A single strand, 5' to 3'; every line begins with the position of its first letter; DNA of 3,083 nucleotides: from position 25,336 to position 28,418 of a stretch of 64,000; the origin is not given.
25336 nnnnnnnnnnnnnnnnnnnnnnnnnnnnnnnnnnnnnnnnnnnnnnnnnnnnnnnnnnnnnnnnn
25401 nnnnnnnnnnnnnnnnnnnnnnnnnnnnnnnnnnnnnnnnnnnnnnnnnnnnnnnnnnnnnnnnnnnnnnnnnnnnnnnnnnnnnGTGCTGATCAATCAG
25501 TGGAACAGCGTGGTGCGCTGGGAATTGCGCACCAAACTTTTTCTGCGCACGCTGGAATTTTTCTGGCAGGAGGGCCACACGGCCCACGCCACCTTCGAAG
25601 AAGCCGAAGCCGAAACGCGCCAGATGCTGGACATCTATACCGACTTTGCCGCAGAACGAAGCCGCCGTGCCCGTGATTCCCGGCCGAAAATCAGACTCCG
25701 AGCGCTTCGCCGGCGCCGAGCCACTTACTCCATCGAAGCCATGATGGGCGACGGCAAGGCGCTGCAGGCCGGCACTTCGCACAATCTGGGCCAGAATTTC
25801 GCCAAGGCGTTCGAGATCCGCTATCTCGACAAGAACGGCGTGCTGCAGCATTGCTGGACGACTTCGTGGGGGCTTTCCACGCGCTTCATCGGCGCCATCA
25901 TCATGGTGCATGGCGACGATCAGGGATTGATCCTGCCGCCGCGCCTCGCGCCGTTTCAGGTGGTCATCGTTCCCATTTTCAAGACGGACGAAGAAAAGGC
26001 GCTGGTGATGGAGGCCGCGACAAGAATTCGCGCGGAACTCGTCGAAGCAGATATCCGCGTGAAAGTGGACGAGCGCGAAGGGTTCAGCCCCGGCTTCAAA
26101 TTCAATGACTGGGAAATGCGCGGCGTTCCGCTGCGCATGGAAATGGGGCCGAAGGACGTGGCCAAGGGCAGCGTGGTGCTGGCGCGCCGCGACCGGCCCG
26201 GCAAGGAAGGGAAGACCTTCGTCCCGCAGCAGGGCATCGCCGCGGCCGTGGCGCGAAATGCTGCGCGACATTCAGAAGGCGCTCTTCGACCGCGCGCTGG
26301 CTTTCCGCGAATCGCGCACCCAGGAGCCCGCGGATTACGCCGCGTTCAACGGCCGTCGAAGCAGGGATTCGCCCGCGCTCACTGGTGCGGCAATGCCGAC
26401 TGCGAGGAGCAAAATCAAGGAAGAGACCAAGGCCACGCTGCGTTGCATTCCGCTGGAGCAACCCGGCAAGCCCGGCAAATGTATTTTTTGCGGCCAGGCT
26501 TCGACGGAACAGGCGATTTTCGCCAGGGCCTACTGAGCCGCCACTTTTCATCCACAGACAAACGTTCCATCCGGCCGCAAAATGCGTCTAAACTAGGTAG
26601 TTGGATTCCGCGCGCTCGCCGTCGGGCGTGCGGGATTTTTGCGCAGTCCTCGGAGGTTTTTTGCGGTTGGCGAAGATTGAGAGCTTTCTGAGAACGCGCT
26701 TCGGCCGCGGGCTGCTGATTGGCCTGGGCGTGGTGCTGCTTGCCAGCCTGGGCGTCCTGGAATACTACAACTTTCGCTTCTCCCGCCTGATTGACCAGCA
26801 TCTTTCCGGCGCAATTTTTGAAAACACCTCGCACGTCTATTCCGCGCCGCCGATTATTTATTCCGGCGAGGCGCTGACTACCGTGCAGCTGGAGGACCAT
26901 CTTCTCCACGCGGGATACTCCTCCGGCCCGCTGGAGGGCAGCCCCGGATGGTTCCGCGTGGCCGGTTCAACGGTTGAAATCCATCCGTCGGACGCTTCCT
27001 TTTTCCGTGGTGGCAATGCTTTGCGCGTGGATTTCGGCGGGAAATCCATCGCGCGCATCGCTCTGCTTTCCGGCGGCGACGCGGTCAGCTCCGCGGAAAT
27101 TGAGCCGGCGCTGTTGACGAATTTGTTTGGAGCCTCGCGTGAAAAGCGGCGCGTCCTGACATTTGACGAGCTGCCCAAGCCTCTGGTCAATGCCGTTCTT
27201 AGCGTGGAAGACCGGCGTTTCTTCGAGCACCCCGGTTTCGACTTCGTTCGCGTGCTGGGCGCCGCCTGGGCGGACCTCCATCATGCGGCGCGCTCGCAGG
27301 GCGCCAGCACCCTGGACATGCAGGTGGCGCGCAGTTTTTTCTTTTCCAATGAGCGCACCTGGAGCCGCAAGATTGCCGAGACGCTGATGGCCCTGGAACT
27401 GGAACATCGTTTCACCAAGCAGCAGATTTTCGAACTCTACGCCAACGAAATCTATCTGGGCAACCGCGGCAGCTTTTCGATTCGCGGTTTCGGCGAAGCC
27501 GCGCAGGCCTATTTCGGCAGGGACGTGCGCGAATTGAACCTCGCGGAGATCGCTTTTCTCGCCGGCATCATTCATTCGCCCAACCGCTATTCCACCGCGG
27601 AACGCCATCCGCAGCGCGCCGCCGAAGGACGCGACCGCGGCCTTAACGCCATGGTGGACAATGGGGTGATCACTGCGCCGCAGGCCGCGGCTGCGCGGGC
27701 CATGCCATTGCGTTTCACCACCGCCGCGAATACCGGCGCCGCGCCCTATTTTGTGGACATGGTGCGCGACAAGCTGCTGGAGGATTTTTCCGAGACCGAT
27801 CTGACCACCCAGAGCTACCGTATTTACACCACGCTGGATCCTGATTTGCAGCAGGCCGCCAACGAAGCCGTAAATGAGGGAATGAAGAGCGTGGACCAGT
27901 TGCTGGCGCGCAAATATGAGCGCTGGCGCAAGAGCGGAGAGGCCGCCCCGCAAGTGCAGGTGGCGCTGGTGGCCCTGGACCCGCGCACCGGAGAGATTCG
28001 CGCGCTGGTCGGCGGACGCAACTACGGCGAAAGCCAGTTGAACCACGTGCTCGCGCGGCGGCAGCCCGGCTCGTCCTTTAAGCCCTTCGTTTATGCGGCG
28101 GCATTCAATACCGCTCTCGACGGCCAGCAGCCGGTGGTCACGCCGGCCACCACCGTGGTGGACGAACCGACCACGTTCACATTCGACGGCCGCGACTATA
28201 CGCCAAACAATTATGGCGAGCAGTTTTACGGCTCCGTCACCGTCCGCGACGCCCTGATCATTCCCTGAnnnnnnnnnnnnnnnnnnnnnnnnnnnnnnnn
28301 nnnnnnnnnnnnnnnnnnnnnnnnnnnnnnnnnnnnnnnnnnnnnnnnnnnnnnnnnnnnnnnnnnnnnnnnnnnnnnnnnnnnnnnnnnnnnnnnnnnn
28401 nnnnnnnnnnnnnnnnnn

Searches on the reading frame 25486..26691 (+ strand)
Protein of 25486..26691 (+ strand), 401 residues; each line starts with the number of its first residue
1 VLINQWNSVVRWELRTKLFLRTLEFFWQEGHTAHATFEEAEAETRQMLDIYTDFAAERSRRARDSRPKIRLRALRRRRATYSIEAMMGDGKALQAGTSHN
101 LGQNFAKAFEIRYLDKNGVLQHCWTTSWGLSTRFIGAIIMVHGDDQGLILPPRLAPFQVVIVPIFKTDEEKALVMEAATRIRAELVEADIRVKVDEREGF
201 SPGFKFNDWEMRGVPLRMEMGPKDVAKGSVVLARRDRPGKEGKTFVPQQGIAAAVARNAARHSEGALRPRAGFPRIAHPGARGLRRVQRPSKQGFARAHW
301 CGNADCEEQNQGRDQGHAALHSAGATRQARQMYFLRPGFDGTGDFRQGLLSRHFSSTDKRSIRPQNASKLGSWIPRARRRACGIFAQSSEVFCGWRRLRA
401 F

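Call 94: search_protein_families(library=pfam, proteins=[window:25486-26691:+], max_evalue=0.00001)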
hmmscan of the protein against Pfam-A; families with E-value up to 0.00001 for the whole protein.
window:25486-26691:+ (401 aa): 2 families
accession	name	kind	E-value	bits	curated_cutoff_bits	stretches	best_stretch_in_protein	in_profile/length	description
PF03129.25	HGTP_anticodon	-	3.4e-15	56.4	21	1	158-238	1-77/94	Anticodon binding domain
PF00587.30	tRNA-synt_2b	-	4.2e-07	30.6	29.3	1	8-140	44-177/179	tRNA synthetase class II core domain (G, H, P, S and T)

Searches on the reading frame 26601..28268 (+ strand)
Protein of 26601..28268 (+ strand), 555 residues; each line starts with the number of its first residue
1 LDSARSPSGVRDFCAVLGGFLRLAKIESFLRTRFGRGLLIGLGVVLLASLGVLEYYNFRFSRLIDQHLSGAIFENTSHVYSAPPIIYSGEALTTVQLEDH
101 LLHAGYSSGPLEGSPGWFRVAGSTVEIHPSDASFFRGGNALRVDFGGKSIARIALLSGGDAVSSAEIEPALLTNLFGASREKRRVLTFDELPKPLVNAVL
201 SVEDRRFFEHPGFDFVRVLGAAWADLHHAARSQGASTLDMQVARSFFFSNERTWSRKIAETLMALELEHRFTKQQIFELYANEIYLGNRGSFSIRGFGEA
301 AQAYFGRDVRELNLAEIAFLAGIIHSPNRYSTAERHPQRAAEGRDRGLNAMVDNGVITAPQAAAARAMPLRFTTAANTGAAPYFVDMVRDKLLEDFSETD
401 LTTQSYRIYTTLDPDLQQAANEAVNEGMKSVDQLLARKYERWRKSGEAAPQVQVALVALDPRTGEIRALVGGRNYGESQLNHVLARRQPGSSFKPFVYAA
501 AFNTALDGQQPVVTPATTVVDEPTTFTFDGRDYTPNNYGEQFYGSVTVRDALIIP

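Call 94: search_protein_families(library=pfam, proteins=[window:26601-28268:+], max_evalue=0.00001)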
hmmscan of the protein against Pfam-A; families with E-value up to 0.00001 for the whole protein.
window:26601-28268:+ (555 aa): 3 families
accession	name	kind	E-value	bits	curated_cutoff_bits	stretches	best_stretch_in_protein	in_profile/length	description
PF00912.28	Transgly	-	3.6e-55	186.6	27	1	179-351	10-177/178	Transglycosylase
PF00905.27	Transpeptidase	-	7.3e-07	29.1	22.1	1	455-533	2-79/299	Penicillin binding protein transpeptidase domain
PF17757.6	UvrB_inter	-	9.3e-07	29.3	22.9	1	88-156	5-69/91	UvrB interaction domain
